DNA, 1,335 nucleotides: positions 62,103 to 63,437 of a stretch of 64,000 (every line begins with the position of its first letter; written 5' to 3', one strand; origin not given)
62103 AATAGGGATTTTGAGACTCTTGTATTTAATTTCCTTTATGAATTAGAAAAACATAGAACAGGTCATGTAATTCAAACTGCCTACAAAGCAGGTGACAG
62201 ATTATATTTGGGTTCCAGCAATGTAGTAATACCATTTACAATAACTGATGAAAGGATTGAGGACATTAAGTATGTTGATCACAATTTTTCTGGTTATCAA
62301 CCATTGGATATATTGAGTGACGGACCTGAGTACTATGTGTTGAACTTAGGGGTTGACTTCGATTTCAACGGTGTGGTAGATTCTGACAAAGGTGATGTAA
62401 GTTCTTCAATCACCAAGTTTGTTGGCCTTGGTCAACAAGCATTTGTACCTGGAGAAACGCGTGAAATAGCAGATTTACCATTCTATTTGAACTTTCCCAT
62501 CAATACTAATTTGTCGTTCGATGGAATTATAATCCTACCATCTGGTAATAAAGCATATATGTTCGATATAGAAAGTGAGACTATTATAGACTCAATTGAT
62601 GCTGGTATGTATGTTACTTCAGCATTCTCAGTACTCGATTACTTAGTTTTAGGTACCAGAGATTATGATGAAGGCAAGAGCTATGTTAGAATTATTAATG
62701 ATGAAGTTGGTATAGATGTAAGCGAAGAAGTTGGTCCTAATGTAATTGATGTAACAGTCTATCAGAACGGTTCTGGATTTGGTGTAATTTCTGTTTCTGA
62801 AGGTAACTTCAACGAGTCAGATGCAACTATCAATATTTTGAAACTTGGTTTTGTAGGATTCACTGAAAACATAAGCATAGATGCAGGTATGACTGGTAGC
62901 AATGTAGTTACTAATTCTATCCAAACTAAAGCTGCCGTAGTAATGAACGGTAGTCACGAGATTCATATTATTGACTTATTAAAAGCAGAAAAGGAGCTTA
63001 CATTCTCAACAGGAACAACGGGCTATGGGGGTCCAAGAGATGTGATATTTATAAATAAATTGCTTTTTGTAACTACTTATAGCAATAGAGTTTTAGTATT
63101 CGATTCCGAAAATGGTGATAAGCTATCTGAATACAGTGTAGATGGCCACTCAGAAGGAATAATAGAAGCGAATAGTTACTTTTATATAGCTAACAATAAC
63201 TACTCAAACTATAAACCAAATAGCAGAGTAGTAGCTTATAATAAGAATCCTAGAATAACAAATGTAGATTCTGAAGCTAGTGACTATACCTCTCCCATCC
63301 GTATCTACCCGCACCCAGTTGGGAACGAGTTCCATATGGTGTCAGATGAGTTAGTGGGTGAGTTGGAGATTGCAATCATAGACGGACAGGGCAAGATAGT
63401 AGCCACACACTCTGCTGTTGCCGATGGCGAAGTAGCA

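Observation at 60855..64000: Cobalamin riboswitch controlling a T9SS-sorted beta-propeller protein plus a BtuB-like receptor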

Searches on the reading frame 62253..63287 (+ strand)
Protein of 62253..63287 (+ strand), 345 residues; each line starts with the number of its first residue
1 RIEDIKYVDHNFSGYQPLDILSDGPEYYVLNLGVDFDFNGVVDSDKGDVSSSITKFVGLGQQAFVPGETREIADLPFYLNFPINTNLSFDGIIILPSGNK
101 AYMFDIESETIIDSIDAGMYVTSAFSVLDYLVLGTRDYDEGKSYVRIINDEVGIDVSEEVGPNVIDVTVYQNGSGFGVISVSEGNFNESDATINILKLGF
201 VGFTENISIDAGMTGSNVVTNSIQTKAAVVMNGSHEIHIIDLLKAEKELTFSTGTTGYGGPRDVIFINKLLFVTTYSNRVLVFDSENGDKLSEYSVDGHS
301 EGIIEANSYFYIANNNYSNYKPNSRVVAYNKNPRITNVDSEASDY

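Call 56: predict_structure(alignment_id=A4)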
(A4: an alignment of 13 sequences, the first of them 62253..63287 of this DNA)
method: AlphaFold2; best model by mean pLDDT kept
length: 345 residues; sequences in the alignment: 13
mean_pLDDT: 85.3   pTM: 0.85
mean pLDDT of the five models: 85.3, 84.4, 81.8, 81.0, 80.2
residues with pLDDT >= 90: 193; 70-90: 111; 50-70: 17; < 50: 24
segments of 3 or more residues with pLDDT < 50: 1-12, 334-345
pLDDT, mean of each block of 10 residues (from residue 1): 45 72 91 80 80 84 74 88 88 94 95 94 91 93 93 92 91 91 88 93 93 93 95 95 95 90 92 92 95 86 87 75 77 47 30
secondary structure, 60 per line:
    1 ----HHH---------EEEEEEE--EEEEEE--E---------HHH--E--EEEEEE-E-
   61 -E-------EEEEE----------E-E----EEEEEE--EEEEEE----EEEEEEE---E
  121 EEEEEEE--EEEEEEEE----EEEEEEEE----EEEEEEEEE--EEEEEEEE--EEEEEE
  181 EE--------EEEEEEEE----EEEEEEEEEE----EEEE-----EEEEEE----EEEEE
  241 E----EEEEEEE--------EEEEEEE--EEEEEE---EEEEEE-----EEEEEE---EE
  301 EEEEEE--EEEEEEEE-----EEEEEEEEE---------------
elements in order: E17-23 E26-31 E52-57 E70-74 E92-97 E100-105 E110-116 E120-127 E130-137 E142-149 E154-162 E165-172 E175-182 E191-198 E203-212 E217-220 E226-231 E236-241 E246-252 E261-267 E270-275 E279-284 E290-295 E299-306 E309-316 E322-330

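Call 59: fold_search(model_id=the predicted structure, library=pdb)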
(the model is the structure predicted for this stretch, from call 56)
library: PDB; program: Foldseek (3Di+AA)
matches with E <= 10: 1960; with E <= 0.001: 1681
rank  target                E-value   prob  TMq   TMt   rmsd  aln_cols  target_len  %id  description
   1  9n6v_LQ               1.3e-10  1.00  0.58  0.25  14.8       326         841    8  SSU processome maturation and disassembly, State A (released 2025-11-05)
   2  9n74_LQ               2.6e-10  1.00  0.57  0.25  12.9       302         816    9  SSU processome maturation and disassembly, State H (released 2025-10-29)
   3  6kyb_B                2.9e-10  1.00  0.60  0.62   7.4       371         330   12  Crystal structure of Atg18 from Saccharomyces cerevisiae (released 2020-09-09)
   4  7f1r_B                3.7e-10  1.00  0.61  0.66   4.1       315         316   10  Cryo-EM structure of the chemokine receptor CCR5 in complex with RANTES and Gi (released 2021-07-14)
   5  8afy_B                3.7e-10  1.00  0.59  0.62   7.2       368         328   11  Subtomogram average of membrane-bound Atg18 oligomers (released 2023-11-01)
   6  9n6z_LQ               4.4e-10  1.00  0.56  0.25  14.8       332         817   10  SSU processome maturation and disassembly, State D (released 2025-11-05)
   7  8afq_D                4.4e-10  1.00  0.57  0.60   7.7       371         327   11  Tube assembly of Atg18-PR72AA (released 2023-11-01)
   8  7n61_0C               5.6e-10  1.00  0.63  0.47   3.9       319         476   11  structure of C2 projections and MIPs (released 2022-05-18)
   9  9c9i_A                6.2e-10  1.00  0.61  0.68   6.5       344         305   12  Structure of the TSC1:WIPI3 complex (released 2024-12-04)
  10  8afx                  7.9e-10  1.00  0.60  0.64   7.2       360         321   12  Single particle structure of Atg18-WT (released 2024-01-31)
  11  8afq_A                7.9e-10  1.00  0.58  0.61   7.4       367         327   11  Tube assembly of Atg18-PR72AA (released 2023-11-01)
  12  7xfr_C                9.1e-10  1.00  0.58  0.63   7.5       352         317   12  Crystal structure of WIPI2b in complex with the second site of ATG16L1 (released 2023-03-08)
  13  6l8a_F                9.1e-10  1.00  0.55  0.43   8.1       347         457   11  Tetrathionate hydrolase from Acidithiobacillus ferrooxidans (released 2020-11-11)
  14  9n6z_LT               9.5e-10  1.00  0.62  0.28  12.2       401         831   10  SSU processome maturation and disassembly, State D (released 2025-11-05)
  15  6l8a_D                1.0e-09  1.00  0.64  0.50   5.0       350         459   10  Tetrathionate hydrolase from Acidithiobacillus ferrooxidans (released 2020-11-11)
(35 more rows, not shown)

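Call 80: search_solved_structures(query=A4, max_evalue=10, show_alignments=0)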
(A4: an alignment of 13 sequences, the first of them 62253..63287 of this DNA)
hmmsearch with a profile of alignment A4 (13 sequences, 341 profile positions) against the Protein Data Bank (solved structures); distinct sequences matched with E-value up to 10: 13.
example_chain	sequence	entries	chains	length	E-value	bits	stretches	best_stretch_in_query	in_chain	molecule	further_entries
1l0q_A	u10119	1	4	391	8.5e-05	24.9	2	189-313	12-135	Surface layer protein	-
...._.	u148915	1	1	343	0.00026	23.3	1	179-314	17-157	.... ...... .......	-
8ptf_A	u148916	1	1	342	0.00029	23.1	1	179-314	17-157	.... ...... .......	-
8blw_B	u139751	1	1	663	0.0012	21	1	179-314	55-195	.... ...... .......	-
2dso_A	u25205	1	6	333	0.16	14.1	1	254-305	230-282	Drp35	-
2dg0_A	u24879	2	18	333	0.16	14.1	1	254-305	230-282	DrP35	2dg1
7cqy_A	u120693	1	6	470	0.45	12.6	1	239-298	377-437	Tetrathionate hydrolase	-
6l8a_A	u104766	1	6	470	0.45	12.6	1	239-298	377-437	Tetrathionate hydrolase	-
8szx_A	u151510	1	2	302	1.1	11.3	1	244-329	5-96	Coatomer subunit beta'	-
6cmk_B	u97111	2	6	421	1.5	10.9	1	221-301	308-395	AztD protein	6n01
8ens_A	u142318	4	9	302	1.5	10.9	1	244-329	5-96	Coatomer subunit beta'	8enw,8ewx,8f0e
4j79_A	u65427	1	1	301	1.6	10.8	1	244-329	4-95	Coatomer subunit beta'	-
4j73_A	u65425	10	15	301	1.6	10.8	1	244-329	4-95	Coatomer subunit beta'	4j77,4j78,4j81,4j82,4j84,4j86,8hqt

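Call 86: search_solved_structures(query=A4, max_evalue=0.01, show_alignments=3)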
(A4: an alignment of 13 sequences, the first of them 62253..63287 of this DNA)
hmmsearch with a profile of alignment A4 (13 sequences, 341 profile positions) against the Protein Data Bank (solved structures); distinct sequences matched with E-value up to 0.01: 4.
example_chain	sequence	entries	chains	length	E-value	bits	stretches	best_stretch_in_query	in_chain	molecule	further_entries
1l0q_A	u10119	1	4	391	8.5e-05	24.9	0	189-313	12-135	Surface layer protein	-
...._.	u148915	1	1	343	0.00026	23.3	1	179-314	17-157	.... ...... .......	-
8ptf_A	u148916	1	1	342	0.00029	23.1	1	179-314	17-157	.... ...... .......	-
8blw_B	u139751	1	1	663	0.0012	21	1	179-314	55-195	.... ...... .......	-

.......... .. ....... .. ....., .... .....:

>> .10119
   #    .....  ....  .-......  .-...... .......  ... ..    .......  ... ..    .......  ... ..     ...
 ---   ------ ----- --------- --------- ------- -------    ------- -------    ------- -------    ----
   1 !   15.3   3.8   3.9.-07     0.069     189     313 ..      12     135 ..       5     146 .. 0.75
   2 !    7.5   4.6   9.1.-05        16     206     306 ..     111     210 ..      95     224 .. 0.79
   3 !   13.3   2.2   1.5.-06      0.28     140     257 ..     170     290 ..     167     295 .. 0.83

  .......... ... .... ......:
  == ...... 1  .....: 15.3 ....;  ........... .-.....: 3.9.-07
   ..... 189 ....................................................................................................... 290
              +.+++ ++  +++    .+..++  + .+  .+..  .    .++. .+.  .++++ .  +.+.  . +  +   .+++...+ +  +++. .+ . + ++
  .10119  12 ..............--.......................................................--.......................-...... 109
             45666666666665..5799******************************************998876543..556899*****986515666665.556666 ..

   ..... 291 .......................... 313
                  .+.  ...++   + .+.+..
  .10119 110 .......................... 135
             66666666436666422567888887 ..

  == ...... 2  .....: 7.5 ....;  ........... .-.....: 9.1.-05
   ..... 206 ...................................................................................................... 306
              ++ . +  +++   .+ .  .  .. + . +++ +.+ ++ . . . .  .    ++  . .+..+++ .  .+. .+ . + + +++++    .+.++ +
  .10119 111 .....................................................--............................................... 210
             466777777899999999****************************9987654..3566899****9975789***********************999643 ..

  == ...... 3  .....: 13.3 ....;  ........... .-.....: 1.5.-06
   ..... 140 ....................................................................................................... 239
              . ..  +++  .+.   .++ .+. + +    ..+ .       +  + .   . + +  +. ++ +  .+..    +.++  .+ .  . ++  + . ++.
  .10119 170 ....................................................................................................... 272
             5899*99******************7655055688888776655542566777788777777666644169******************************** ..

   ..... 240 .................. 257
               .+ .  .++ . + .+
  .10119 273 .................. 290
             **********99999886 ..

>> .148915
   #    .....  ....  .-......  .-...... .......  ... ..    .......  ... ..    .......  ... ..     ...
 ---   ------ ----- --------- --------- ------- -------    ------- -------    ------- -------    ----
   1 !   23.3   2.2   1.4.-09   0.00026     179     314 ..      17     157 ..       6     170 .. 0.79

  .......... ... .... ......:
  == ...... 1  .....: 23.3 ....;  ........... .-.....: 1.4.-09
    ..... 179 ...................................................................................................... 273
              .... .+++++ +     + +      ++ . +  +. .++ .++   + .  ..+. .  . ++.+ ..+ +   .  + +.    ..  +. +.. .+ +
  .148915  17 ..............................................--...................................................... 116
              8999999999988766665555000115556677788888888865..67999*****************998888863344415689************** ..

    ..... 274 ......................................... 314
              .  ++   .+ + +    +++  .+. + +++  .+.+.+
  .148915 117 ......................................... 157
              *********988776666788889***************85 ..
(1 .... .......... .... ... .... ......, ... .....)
